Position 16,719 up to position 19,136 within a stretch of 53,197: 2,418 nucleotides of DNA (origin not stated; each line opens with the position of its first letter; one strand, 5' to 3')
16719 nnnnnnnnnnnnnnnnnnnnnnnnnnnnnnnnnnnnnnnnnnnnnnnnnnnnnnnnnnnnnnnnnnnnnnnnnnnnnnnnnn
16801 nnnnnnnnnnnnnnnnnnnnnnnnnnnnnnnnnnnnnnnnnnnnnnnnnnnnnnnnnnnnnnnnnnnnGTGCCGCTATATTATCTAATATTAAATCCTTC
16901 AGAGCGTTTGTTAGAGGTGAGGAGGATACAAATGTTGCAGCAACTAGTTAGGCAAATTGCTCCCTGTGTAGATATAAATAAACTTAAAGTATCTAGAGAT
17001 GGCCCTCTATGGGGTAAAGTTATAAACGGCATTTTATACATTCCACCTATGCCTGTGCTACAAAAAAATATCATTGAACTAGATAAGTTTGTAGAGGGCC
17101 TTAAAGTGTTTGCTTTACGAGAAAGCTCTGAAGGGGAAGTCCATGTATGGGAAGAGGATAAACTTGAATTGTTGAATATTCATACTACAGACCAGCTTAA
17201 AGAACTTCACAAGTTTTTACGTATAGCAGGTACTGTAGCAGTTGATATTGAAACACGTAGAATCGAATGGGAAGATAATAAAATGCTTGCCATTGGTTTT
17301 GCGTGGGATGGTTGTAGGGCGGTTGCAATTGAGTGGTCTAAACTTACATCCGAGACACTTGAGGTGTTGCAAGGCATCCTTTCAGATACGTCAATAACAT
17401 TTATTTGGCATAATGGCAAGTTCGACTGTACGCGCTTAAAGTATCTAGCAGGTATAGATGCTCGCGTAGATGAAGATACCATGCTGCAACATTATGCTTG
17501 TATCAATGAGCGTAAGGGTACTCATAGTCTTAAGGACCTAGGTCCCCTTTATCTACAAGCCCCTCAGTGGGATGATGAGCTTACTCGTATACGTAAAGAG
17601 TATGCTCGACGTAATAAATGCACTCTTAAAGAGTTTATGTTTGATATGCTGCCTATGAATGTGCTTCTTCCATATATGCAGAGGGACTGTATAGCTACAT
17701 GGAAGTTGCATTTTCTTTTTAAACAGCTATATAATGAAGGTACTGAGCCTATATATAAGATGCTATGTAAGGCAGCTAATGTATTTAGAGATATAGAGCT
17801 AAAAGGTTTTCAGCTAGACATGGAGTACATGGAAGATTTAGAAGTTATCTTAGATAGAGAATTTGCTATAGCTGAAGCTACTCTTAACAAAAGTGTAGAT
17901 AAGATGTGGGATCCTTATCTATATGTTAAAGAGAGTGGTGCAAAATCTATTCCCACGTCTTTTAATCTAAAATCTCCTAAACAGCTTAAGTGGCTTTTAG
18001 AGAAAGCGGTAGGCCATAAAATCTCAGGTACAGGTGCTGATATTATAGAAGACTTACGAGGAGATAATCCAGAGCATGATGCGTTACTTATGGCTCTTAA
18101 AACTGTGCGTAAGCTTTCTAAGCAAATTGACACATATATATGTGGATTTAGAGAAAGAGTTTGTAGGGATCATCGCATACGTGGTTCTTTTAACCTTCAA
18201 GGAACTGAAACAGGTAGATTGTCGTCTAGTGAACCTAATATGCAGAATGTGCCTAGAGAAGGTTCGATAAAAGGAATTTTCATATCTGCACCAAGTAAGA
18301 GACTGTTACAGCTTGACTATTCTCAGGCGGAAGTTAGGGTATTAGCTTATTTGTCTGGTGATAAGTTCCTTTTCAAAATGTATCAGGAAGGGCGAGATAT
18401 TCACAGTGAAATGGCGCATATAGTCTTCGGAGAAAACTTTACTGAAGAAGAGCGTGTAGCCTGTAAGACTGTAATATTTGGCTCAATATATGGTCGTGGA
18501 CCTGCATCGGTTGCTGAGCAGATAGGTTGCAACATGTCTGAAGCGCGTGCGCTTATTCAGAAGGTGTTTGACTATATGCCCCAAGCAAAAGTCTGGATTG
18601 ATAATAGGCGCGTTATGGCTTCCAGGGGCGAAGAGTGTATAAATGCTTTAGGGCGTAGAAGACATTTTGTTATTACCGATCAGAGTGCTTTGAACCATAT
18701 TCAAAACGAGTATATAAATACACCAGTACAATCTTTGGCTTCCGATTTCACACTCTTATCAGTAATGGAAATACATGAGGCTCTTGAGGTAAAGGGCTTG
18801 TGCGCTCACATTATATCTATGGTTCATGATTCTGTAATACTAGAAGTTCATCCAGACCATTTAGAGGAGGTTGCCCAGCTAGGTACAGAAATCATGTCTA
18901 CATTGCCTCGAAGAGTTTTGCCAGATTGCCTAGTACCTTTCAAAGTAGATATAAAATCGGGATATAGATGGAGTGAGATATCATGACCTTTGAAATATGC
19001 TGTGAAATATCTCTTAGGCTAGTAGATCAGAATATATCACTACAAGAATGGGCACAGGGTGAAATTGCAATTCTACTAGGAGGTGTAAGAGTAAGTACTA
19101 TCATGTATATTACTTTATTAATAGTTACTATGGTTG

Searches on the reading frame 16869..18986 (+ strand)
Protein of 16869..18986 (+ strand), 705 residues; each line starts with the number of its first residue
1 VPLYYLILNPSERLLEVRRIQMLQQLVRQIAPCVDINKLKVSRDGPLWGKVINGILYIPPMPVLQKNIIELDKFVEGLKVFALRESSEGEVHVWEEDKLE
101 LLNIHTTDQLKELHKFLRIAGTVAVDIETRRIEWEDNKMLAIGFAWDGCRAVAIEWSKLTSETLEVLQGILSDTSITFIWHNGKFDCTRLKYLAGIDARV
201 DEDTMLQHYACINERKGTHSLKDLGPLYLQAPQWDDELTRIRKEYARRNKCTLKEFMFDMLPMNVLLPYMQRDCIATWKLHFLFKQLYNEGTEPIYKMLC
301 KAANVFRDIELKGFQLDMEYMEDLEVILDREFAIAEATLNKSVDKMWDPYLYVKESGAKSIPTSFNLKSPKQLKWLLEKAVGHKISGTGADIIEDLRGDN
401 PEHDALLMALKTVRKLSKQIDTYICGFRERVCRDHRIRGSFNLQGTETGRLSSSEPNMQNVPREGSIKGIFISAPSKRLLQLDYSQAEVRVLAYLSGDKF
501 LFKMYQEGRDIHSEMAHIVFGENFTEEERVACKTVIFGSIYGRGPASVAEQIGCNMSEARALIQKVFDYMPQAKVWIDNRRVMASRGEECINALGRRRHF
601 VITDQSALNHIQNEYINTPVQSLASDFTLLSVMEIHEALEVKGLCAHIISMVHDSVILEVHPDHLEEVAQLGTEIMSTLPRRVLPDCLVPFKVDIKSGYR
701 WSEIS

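Call 66: search_protein_families(library=pfam, proteins=[window:16869-18986:+], max_evalue=0.001)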
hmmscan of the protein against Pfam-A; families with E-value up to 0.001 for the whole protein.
window:16869-18986:+ (705 aa): 2 families
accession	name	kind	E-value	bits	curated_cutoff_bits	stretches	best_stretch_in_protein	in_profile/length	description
PF00476.26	DNA_pol_A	-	2.3e-72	244.5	34.3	1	360-703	25-381/381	DNA polymerase family A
PF01612.26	DNA_pol_A_exo1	-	5.8e-16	59.2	23.6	1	104-281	4-165/173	3'-5' exonuclease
